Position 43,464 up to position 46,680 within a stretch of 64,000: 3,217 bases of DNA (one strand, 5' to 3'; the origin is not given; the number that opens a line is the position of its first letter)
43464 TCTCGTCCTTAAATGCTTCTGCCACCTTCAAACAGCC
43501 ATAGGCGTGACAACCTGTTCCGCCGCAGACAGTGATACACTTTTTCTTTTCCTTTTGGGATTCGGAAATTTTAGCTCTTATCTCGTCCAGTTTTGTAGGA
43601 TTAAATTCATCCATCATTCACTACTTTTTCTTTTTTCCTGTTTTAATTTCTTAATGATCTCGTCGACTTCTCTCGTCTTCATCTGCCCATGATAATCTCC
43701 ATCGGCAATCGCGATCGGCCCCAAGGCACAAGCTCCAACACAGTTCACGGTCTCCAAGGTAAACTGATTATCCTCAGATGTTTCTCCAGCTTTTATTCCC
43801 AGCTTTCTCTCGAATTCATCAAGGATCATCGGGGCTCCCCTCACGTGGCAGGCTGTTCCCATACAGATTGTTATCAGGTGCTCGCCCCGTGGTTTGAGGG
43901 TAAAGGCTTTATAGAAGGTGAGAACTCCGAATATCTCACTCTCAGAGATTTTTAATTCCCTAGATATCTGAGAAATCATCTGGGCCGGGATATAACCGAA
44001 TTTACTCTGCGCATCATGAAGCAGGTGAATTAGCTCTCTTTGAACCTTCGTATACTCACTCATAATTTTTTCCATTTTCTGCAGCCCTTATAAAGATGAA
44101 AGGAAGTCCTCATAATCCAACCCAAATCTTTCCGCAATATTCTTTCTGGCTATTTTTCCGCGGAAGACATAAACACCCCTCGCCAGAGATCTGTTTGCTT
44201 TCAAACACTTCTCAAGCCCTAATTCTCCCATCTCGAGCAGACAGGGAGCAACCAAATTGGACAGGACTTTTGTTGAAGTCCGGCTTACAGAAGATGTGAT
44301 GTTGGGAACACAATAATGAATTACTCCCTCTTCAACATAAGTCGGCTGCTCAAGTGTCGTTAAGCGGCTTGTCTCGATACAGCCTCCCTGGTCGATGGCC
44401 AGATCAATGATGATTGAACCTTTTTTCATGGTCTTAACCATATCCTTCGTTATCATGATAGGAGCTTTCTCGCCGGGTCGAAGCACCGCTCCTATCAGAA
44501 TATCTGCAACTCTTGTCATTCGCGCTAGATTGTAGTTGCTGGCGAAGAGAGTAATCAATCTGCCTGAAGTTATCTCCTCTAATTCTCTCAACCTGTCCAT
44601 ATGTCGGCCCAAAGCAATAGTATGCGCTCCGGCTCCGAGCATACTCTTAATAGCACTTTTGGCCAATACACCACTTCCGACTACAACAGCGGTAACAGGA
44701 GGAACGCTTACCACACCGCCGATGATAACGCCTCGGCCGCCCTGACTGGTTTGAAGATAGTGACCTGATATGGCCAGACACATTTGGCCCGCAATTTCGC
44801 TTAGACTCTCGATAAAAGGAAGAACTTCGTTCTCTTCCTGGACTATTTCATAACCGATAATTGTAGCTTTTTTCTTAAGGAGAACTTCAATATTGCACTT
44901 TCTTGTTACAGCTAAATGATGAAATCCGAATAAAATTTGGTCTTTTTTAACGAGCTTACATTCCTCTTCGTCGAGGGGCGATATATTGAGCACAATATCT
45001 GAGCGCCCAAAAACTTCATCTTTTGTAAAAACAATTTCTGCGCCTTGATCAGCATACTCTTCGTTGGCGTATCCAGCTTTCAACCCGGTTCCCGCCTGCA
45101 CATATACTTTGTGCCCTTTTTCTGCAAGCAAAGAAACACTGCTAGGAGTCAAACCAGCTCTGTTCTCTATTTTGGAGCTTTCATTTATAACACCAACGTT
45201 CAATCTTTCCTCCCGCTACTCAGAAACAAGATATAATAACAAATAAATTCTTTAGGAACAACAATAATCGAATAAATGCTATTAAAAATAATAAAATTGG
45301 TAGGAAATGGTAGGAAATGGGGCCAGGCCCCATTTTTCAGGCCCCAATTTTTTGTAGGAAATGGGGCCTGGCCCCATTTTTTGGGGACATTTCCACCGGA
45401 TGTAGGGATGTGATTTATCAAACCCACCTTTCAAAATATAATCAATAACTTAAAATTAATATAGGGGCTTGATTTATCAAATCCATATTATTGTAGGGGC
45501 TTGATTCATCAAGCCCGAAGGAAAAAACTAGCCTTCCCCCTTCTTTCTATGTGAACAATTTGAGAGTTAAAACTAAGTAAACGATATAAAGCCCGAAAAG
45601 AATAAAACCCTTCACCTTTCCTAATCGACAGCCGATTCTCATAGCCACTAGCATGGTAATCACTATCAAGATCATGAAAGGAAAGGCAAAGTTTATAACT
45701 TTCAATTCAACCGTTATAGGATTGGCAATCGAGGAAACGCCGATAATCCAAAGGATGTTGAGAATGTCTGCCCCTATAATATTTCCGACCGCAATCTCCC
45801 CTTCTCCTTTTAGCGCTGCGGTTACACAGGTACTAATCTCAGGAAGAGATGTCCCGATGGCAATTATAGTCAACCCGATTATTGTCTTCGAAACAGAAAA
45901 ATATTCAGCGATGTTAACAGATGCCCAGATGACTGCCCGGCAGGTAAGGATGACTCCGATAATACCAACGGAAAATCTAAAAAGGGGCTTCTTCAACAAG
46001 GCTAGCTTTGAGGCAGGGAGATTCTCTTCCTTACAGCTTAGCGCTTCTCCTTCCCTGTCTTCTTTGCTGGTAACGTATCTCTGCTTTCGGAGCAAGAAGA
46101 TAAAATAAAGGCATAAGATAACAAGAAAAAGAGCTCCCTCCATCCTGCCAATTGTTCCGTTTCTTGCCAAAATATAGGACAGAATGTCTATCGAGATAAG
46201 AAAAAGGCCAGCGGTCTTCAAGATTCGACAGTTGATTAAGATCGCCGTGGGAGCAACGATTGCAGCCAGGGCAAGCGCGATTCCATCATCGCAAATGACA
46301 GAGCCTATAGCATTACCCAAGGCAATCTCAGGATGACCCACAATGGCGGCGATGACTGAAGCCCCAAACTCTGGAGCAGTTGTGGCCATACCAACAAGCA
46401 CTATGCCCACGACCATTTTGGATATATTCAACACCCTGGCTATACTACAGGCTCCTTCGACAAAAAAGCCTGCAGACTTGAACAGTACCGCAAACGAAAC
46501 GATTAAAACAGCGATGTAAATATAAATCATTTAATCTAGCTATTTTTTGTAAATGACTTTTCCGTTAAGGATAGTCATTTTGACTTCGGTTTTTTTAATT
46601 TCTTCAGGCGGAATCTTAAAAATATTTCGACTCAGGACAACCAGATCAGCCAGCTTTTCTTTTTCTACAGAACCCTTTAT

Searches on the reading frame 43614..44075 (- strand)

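Call 22: search_protein_families(library=pfam, proteins=[window:43614-44075:-], max_evalue=0.0001)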
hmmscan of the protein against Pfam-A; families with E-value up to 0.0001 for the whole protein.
window:43614-44075:- (153 aa): 1 family
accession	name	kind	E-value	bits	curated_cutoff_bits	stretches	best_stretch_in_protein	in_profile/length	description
PF01257.25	2Fe-2S_thioredx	-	2.5e-49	167.3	24.8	1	2-145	2-145/145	Thioredoxin-like [2Fe-2S] ferredoxin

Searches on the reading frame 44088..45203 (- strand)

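Call 22: search_protein_families(library=pfam, proteins=[window:44088-45203:-], max_evalue=0.0001)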
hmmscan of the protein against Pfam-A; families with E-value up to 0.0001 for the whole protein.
window:44088-45203:- (371 aa): 4 families
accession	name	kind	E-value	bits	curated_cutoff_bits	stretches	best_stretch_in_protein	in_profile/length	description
PF01262.27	AlaDh_PNT_C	-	1.1e-60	205.2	23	1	146-352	5-212/214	Alanine dehydrogenase/PNT, C-terminal domain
PF05222.21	AlaDh_PNT_N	-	1.9e-33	116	30.4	1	4-138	1-136/136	Alanine dehydrogenase/PNT, N-terminal domain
PF02826.25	2-Hacid_dh_C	-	5.4e-07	29.6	25.1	0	170-277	37-133/178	D-isomer specific 2-hydroxyacid dehydrogenase, NAD binding domain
PF01488.26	Shikimate_DH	-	6.6e-05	23.4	24.3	0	171-270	14-113/138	Shikimate / quinate 5-dehydrogenase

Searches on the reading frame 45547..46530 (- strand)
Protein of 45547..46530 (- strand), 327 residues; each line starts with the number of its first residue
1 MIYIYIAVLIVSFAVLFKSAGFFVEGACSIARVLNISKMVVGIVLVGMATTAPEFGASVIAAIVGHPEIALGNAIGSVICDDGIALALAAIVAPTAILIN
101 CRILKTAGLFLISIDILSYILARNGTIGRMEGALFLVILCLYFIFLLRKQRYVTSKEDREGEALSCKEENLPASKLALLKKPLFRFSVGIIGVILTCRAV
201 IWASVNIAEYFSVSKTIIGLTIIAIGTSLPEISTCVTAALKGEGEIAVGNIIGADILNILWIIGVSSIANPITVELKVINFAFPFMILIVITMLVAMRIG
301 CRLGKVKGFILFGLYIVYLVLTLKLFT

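Call 22: search_protein_families(library=pfam, proteins=[window:45547-46530:-], max_evalue=0.0001)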
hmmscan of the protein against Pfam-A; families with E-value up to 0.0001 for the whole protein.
window:45547-46530:- (327 aa): 1 family
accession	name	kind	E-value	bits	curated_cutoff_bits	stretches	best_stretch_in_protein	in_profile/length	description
PF01699.29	Na_Ca_ex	-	1e-48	165.5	24.9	2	184-323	4-150/151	Sodium/calcium exchanger protein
